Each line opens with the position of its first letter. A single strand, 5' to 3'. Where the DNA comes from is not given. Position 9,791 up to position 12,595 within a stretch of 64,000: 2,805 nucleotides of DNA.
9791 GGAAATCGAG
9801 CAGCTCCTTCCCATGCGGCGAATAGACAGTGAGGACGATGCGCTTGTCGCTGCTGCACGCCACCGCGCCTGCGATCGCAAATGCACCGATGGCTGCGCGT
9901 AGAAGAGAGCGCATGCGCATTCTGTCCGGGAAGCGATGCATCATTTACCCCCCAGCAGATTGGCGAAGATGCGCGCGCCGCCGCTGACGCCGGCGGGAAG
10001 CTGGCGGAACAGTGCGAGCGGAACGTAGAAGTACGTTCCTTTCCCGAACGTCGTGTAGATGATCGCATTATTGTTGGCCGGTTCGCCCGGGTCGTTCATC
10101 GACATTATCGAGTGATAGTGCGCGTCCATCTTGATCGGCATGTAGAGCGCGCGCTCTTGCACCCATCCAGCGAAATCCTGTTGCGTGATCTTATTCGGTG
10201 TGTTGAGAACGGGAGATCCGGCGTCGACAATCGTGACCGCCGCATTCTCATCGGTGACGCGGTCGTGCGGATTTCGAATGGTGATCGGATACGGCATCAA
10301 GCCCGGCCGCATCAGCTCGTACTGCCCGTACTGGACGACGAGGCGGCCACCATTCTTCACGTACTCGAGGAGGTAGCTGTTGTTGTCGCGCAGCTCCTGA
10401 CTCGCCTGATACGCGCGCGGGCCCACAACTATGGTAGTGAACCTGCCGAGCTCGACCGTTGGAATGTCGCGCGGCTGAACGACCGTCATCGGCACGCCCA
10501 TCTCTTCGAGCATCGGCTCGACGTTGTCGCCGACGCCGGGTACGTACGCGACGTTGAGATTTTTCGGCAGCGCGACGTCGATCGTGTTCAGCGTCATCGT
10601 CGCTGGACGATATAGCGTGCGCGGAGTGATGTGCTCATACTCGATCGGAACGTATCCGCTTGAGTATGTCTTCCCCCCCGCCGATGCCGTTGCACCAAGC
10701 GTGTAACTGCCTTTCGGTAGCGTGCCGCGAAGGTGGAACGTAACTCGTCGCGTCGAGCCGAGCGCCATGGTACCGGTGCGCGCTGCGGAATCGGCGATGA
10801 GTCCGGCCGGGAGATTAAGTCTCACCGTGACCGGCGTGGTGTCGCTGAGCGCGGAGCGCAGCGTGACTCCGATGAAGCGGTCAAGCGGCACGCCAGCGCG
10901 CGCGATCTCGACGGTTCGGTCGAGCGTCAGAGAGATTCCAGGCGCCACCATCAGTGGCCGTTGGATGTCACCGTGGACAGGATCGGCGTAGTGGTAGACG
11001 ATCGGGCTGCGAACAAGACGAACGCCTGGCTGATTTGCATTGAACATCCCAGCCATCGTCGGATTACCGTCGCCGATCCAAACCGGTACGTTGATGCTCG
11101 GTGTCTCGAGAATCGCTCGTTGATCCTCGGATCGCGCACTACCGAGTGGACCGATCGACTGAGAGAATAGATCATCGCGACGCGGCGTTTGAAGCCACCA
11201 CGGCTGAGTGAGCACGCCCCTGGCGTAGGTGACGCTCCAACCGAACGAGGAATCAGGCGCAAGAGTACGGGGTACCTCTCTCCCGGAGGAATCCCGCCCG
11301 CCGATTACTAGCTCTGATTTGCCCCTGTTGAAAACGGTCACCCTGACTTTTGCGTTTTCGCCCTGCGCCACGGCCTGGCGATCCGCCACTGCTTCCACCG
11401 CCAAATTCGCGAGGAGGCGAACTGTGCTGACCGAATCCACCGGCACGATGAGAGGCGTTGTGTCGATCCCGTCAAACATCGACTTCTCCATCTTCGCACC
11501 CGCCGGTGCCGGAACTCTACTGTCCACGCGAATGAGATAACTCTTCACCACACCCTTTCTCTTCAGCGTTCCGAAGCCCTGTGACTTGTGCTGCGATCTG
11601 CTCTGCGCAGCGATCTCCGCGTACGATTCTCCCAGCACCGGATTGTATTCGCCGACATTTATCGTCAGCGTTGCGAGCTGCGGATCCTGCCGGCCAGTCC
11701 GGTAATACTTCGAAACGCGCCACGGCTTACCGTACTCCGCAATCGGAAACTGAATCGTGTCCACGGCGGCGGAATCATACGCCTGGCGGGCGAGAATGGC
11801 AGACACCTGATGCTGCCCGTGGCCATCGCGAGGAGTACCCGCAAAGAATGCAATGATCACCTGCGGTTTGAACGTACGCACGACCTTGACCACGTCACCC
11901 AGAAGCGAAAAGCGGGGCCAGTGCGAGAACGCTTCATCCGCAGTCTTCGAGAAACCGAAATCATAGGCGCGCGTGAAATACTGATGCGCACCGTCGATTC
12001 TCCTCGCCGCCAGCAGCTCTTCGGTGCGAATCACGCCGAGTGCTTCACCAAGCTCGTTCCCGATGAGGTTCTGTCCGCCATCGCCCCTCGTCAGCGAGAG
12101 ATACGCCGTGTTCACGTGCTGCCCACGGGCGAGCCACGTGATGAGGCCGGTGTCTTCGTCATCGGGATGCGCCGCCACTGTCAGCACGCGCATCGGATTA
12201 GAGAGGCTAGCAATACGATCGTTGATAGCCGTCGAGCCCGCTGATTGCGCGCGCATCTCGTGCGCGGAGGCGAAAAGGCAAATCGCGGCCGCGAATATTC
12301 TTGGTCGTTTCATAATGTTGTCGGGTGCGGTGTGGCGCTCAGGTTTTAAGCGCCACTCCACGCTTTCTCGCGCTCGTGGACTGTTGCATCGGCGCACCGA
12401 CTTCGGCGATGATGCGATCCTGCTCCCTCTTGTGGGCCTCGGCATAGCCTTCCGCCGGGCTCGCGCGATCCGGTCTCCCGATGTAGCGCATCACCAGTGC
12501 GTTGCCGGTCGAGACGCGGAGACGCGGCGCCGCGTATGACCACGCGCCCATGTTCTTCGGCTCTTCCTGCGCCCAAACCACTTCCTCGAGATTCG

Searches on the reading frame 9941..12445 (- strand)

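Call 6: search_protein_families(library=pfam, proteins=[window:9941-12445:-])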
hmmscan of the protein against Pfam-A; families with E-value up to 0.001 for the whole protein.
window:9941-12445:- (834 aa): 1 family
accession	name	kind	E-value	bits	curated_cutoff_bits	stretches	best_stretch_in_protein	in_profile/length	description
PF02585.22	PIG-L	-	3.1e-15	57.3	28.2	1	88-222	1-128/129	GlcNAc-PI de-N-acetylase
